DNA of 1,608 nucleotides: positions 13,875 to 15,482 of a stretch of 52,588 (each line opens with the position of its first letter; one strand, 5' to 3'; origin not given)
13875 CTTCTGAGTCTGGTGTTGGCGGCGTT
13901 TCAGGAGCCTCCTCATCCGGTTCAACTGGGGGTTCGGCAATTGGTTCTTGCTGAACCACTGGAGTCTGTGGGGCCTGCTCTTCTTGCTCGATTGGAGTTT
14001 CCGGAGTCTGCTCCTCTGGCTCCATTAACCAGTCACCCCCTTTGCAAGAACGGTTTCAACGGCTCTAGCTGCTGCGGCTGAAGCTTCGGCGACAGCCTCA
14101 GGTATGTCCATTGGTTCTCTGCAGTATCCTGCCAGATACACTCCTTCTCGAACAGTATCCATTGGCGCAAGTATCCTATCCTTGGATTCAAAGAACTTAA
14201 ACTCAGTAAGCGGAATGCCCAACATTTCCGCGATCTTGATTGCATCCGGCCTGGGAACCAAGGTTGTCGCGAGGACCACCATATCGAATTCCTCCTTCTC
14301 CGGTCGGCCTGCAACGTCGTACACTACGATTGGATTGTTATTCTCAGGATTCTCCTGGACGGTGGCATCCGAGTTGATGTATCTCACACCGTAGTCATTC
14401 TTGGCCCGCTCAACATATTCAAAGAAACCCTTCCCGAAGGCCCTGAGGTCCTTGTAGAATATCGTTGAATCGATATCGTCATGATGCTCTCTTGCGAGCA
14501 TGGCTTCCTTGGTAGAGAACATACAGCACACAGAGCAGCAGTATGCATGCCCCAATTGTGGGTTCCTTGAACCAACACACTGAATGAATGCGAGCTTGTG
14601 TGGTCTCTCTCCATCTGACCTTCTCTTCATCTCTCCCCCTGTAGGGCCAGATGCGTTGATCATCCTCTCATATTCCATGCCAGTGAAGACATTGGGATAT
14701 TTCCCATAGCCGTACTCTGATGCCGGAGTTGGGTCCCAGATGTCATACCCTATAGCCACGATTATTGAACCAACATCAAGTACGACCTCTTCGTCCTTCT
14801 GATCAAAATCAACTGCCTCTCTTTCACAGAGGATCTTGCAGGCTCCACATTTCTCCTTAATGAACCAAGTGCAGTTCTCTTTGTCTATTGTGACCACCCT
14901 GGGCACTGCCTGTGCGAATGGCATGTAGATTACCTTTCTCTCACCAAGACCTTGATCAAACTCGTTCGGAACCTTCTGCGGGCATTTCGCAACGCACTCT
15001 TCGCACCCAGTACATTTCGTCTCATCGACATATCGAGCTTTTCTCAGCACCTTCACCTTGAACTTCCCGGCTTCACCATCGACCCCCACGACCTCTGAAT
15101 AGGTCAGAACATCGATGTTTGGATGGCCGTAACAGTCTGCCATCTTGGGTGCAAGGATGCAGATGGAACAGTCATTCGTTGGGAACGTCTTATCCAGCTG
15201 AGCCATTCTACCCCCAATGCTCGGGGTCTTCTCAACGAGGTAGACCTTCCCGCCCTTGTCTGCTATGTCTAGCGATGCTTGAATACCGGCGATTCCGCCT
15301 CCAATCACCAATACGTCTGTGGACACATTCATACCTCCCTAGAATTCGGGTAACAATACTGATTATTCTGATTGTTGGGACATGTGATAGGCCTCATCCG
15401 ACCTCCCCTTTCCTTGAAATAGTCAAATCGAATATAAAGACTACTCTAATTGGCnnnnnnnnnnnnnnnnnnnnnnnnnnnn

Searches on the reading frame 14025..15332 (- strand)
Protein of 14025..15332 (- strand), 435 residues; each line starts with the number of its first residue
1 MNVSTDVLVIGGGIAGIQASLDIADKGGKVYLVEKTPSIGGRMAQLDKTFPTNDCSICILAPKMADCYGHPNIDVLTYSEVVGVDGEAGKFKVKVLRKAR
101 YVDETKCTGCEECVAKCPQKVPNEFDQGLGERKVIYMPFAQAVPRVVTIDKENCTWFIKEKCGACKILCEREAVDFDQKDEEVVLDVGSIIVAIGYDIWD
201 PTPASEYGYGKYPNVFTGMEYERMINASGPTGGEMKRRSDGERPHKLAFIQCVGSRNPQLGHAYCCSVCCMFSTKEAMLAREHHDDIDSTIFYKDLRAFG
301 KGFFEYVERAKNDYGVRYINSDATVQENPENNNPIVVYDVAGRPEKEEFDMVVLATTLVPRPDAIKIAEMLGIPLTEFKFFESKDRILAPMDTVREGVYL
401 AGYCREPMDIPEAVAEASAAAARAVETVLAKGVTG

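Call 5: search_protein_families(library=pfam, proteins=[window:14025-15332:-], max_evalue=0.01)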
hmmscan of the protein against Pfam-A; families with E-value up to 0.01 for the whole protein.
window:14025-15332:- (435 aa): 15 families
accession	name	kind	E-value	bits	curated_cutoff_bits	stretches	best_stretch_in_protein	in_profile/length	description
PF07992.20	Pyr_redox_2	-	1.8e-12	47.8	26.1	1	6-96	2-90/291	Pyridine nucleotide-disulphide oxidoreductase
PF12831.13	FAD_oxidored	-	4.8e-09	36.4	27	1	6-44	1-39/416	FAD dependent oxidoreductase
PF00890.30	FAD_binding_2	-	2.8e-07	30.5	20.4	1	6-42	1-37/414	FAD binding domain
PF13450.12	NAD_binding_8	-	5e-05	23.9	21.9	1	9-45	1-37/68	NAD(P)-binding Rossmann-like domain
PF13237.11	Fer4_10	-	5.1e-05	23.6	25.5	1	101-121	3-25/53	4Fe-4S dicluster domain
PF00037.32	Fer4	-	7.6e-05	22.8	21.1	1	101-120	2-21/24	4Fe-4S binding domain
PF01266.30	DAO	-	8.9e-05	22.6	27.9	1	6-40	1-35/353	FAD dependent oxidoreductase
PF01134.28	GIDA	-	0.00016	21.3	22.1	1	6-38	1-34/391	Glucose inhibited division protein A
PF03486.20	HI0933_like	-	0.00018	21.5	50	1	6-43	2-39/244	HI0933-like protein Rossmann domain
PF12838.12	Fer4_7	-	0.00049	20.9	27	1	88-121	26-52/52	4Fe-4S dicluster domain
PF00070.33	Pyr_redox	-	0.0014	19.6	22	0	7-42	2-36/82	Pyridine nucleotide-disulphide oxidoreductase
PF01946.23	Thi4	-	0.0014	18.4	26.2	1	3-44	16-58/235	Thi4 family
PF12837.12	Fer4_6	-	0.0016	18.7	25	1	102-118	4-20/24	4Fe-4S binding domain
PF12797.12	Fer4_2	-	0.0049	17.2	24.5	1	100-118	3-21/22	4Fe-4S binding domain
PF14697.11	Fer4_21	-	0.0077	16.8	35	1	101-118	35-52/59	4Fe-4S dicluster domain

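Call 7: search_protein_families(library=ncbifam, proteins=[window:14025-15332:-], max_evalue=1)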
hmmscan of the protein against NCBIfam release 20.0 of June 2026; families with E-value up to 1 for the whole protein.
window:14025-15332:- (435 aa): 138 families (the best 25 are shown)
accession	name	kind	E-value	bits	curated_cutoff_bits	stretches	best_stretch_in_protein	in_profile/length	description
NF040770.1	hetero_SS_HdrA2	exception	2.7e-161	538.4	1100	1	2-432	137-563/777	CoB-CoM heterodisulfide reductase HdrA2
NF041778.1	hetero_SS_HdrA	equivalog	1.3e-111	373.8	1400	1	2-428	140-570/771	ferredoxin:CoB-CoM heterodisulfide reductase subunit HdrA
NF041891.1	hdrA_Methbact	equivalog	7.4e-106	355.1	1300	1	4-428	133-556/762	ferredoxin:CoB-CoM heterodisulfide reductase subunit HdrA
TIGR01372.1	soxA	subfamily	5.3e-08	31.1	1164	1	1-84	165-247/996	sarcosine oxidase subunit alpha family protein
TIGR01813.1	flavo_cyto_c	subfamily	5.1e-07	28.8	285.45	1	6-42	1-38/444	flavocytochrome c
TIGR03467.1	HpnE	equivalog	6.3e-07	29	283.05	1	7-44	1-38/430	hydroxysqualene dehydroxylase HpnE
NF005560.0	PRK07233.1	equivalog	2e-06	26.9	252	1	6-47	2-43/435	hypothetical protein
NF045637.1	carotdesatCrtDProt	equivalog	3e-06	26.1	580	1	7-48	1-42/485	1-hydroxycarotenoid 3,4-desaturase CrtD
NF004789.0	PRK06134.1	subfamily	3.7e-06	25.8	747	1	4-44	12-52/581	FAD-dependent oxidoreductase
TIGR01350.1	lipoamide_DH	equivalog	4.9e-06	25.5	408.8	1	5-41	2-37/461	dihydrolipoyl dehydrogenase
NF058655.1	CrtID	equivalog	7.7e-06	25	640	1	7-48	1-42/478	bifunctional phytoene desaturase/3,4-desaturase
NF009477.0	PRK12843.1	equivalog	8.4e-06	24.5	758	1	3-44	15-56/578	FAD-dependent oxidoreductase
TIGR03997.1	mycofact_OYE_2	equivalog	1.6e-05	23.5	793.15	1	5-47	380-422/645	mycofactocin system FadH/OYE family oxidoreductase 2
TIGR02734.1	crtI_fam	subfamily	1.8e-05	23.6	238.1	1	7-48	1-42/504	phytoene desaturase family protein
NF009409.0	PRK12770.1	subfamily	2.1e-05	23.8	343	1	326-430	253-351/360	putative glutamate synthase subunit beta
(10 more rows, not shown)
